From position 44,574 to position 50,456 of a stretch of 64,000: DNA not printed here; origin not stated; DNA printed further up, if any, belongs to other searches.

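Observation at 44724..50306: PKS module with KR preceding a DH-like domain and a PCP-like carrier motif; malonyl-specific AT; ER supplied in trans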

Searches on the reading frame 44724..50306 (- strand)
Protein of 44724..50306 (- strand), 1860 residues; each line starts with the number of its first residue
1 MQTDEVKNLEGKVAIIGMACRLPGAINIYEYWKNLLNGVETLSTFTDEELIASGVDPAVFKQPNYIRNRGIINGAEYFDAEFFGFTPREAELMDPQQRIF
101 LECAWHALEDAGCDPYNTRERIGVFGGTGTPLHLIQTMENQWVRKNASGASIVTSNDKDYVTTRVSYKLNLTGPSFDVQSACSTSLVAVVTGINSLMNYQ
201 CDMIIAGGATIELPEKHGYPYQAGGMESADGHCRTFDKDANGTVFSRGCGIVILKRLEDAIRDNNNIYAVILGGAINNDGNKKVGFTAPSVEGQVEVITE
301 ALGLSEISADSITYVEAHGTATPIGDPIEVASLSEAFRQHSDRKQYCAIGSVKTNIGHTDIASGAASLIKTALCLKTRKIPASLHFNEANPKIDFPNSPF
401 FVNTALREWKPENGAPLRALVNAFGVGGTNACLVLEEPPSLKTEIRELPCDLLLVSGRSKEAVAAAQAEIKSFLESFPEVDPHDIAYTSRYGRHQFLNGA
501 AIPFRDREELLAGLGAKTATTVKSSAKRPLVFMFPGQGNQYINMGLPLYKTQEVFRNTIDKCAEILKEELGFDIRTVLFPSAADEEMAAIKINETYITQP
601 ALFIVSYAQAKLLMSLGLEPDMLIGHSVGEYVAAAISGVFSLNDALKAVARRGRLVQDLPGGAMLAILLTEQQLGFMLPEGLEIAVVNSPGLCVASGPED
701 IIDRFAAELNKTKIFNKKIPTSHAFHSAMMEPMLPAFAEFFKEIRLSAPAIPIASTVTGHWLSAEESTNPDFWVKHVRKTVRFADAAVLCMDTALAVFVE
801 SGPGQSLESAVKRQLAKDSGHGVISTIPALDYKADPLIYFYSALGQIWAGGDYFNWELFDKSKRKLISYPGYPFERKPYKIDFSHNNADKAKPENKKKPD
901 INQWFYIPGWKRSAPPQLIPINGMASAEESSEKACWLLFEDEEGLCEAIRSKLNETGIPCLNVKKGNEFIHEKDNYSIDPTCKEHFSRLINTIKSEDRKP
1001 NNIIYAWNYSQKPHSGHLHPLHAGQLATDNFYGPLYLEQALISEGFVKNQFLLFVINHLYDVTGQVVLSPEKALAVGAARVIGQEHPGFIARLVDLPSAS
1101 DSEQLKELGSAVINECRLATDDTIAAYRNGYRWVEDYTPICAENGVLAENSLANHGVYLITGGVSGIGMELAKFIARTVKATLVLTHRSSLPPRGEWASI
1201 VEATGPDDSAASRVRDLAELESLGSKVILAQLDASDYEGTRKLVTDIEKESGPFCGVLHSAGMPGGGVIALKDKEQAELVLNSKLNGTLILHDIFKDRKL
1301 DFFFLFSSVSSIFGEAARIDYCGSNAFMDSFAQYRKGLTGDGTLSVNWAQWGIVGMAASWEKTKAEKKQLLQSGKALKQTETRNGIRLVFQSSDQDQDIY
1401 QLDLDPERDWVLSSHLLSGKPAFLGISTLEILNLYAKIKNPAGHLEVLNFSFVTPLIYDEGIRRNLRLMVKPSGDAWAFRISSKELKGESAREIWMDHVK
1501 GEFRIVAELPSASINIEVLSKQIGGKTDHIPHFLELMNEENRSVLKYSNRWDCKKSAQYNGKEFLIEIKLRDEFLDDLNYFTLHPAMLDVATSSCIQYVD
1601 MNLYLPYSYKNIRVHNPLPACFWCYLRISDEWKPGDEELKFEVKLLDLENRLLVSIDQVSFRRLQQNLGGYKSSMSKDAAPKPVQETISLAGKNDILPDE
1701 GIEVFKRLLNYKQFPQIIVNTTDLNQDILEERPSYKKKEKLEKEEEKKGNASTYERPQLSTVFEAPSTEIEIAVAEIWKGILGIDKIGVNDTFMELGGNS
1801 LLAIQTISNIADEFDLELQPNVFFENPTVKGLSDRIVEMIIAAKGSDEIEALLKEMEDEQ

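Call 5: search_protein_families(library=pfam, proteins=[window:44724-50306:-], max_evalue=0.1)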
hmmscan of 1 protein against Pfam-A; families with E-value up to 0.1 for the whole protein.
window:44724-50306:- (1860 aa): 16 families
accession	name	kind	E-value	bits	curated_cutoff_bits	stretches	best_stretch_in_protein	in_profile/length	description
PF00109.32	ketoacyl-synt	-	9e-69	232.3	20.8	1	12-260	3-252/252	Beta-ketoacyl synthase, N-terminal domain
PF00698.26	Acyl_transf_1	-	2.4e-54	185.4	32.7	1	531-823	1-287/319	Acyl transferase domain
PF08659.16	KR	-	5.2e-41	141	22.6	1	1156-1351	1-178/180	KR domain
PF02801.28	Ketoacyl-synt_C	-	4.6e-40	136.8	20.8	1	268-386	1-118/119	Beta-ketoacyl synthase, C-terminal domain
PF00550.31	PP-binding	-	1.2e-14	54.7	20.8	1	1774-1836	3-67/67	Phosphopantetheine attachment site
PF21394.3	Beta-ketacyl_N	-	3.1e-13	50.1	26.9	1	937-1105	4-163/170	Beta-ketoacyl synthase-like, N-terminal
PF14765.12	PS-DH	-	4.4e-11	43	23.7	1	1545-1666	31-161/166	Polyketide synthase dehydratase N-terminal domain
PF16197.11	KAsynt_C_assoc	-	1.2e-10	42.2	33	1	390-495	2-105/111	Ketoacyl-synthetase C-terminal extension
PF22621.2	CurL-like_PKS_C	-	5e-09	36.5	27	1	452-513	2-63/64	CurL-like, PKS C-terminal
PF00106.31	adh_short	-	7.5e-07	29.3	26.6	1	1159-1353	4-181/195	short chain dehydrogenase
PF22336.2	RhiE-like_linker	-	5.1e-06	26.8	27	1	456-516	3-62/67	RhiE-like, KS-MAT linker domain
PF21089.3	PKS_DH_N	-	0.00083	19.7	27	1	1391-1483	9-102/103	Polyketide synthase dehydratase domain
PF16073.10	SAT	-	0.027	14.5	22.8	0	581-646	66-130/239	Starter unit:ACP transacylase in aflatoxin biosynthesis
PF13561.12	adh_short_C2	-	0.028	14.4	27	1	1208-1289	30-109/236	Enoyl-(Acyl carrier protein) reductase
PF00108.29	Thiolase_N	-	0.032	14.1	26.4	1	165-209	66-112/260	Thiolase, N-terminal domain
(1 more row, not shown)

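Call 6: search_protein_families(library=ncbifam, proteins=[window:44724-50306:-], max_evalue=0.1)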
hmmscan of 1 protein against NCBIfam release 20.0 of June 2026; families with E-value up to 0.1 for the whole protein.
window:44724-50306:- (1860 aa): 52 families (the best 25 are shown)
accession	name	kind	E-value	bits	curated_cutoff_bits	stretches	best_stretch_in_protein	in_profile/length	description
NF045894.1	PKS_plus_SDR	equivalog_domain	2e-277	923.9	1740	3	13-895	3-891/1515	type I polyketide synthase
NF041183.1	Pks2_ls1_myc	equivalog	5.3e-153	511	2400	2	13-814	4-813/2086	sulfolipid-1 biosynthesis phthioceranic/hydroxyphthioceranic acid synthase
NF040607.1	mycolic_Pks13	equivalog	2e-148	496.3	2100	2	8-445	98-533/1680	polyketide synthase Pks13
TIGR02813.1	omega_3_PfaA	subfamily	7.4e-103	344.7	1010.1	4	161-467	185-495/2582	polyketide-type polyunsaturated fatty acid synthase PfaA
NF037941.1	PKS_NbtC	equivalog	4.8e-54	183.7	1150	2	454-891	13-466/1027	nocobactin polyketide synthase NbtC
NF037940.1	PKS_MbtD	equivalog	4.5e-49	167.3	1150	2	454-815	9-374/978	mycobactin polyketide synthase MbtD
TIGR03150.1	fabF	equivalog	1.6e-47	162.1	493.75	1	12-435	2-406/407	beta-ketoacyl-ACP synthase II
TIGR00128.1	fabD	equivalog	5.8e-45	154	260.9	1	531-813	4-285/290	ACP S-malonyltransferase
NF005589.0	PRK07314.1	subfamily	9.5e-44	149.8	387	1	12-436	5-410/413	beta-ketoacyl-ACP synthase II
NF005490.0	PRK07103.1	equivalog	3.6e-39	135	445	1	97-437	83-412/414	polyketide beta-ketoacyl:acyl carrier protein synthase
NF004970.0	PRK06333.1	subfamily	2.7e-38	131.9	525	1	12-436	5-420/424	beta-ketoacyl-ACP synthase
NF053555.1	prodigi_MBC_PigJ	equivalog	1.4e-32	112.9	900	1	167-436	498-757/759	prodigiosin MBC biosynthesis protein PigJ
NF005935.0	PRK07967.1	equivalog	4.4e-32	111.4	630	1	106-436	81-402/406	beta-ketoacyl-ACP synthase I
NF058662.1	cispenta_AmcF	equivalog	8.3e-32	110.6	325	1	158-436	105-368/369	cispentacin biosynthesis acyltransferase subunit AmcF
TIGR03131.1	malonate_mdcH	equivalog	3.3e-31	108.8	297.9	1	531-812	2-273/297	malonate decarboxylase subunit epsilon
NF047870.1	PKS_KR_start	domain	2.5e-20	72.6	35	1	903-992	2-77/78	KR prefix domain-containing protein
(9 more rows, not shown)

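Call 8: find_related_loci(query=window:44724-50306:-, collection=genome_contigs, flank=10000)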
Query window:44724-50306:- (1860 aa) in genome_contigs; peptide patterns used: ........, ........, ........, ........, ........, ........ (x = any residue, [..] = any of these).
37 stretches matched a pattern; 25 encode a relative of the query (tblastn E <= 1e-3); 25 distinct loci.
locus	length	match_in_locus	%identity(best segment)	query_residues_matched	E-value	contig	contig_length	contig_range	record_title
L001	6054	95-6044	93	1-1860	0e+0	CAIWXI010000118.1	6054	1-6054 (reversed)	MAG: uncultured Bacteroidales bacterium isolate Kiruna_bin-10044 genome assembly, contig: bin-10044:118/166, whole genom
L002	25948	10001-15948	81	1-1860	0e+0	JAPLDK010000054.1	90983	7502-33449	MAG: Bacteroidetes bacterium isolate LacPavin_0419_WC90_MAG_45_18 LacPavin_0419_WC90_scaffold_579922, whole genome shotg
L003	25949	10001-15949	75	1-1860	0e+0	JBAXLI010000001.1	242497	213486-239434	MAG: Bacteroidota bacterium isolate ELA423 MAG423_1, whole genome shotgun sequence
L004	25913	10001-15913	76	1-1860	0e+0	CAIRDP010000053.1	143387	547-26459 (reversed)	MAG: uncultured Bacteroidales bacterium isolate AM5_bin-0527 genome assembly, contig: bin-0527:53/67, whole genome shotg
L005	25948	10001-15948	79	1-1860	0e+0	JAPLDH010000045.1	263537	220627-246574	MAG: Bacteroidetes bacterium isolate LacPavin_0419_WC90_MAG_42_101 LacPavin_0419_WC90_scaffold_453395, whole genome shot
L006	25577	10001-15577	74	1-1859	0e+0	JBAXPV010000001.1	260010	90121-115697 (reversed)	MAG: Bacteroidota bacterium isolate ELA540 MAG540_1, whole genome shotgun sequence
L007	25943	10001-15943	77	1-1860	0e+0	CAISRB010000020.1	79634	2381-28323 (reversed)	MAG: uncultured Bacteroidales bacterium isolate AM-lipid-02-D10_bin-0834 genome assembly, contig: bin-0834:20/33, whole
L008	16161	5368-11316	79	1-1860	0e+0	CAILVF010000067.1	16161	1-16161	MAG: uncultured Bacteroidales bacterium isolate D14_bin-1408 genome assembly, contig: bin-1408:67/93, whole genome shotg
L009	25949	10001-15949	79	1-1860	0e+0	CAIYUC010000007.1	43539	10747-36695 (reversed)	MAG: uncultured Bacteroidales bacterium isolate A14_bin-1928 genome assembly, contig: bin-1928:007/244, whole genome sho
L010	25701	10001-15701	41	13-1836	0e+0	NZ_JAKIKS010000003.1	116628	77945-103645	Shewanella surugensis strain DSM 17177 contig00003, whole genome shotgun sequence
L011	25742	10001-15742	41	13-1836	0e+0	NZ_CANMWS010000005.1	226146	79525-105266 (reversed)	Uncultured Shewanella sp. isolate 4-590.fasta NODE_5, whole genome shotgun sequence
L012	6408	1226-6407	42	4-1838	0e+0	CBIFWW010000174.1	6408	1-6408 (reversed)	MAG TPA_asm: uncultured Enterobacteriaceae bacterium isolate ERR14720254_concoct_57 genome assembly, contig: ERZ27336792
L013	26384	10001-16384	42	13-1855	0e+0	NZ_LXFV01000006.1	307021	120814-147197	Pectobacterium peruviense strain IFB5232 contig_14, whole genome shotgun sequence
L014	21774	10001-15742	41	13-1836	0e+0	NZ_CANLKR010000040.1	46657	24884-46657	Uncultured Shewanella sp. isolate 2-1108.fasta NODE_40, whole genome shotgun sequence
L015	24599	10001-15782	42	4-1855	0e+0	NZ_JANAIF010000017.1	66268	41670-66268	Xenorhabdus bovienii strain T228 NODE_17_length_66268_cov_45.371637, whole genome shotgun sequence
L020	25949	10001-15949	77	1-1860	0e+0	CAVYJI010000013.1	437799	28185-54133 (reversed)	MAG: uncultured Bacteroidales bacterium isolate MFD01476.bin.1.15 genome assembly, contig: contig_55068, whole genome sh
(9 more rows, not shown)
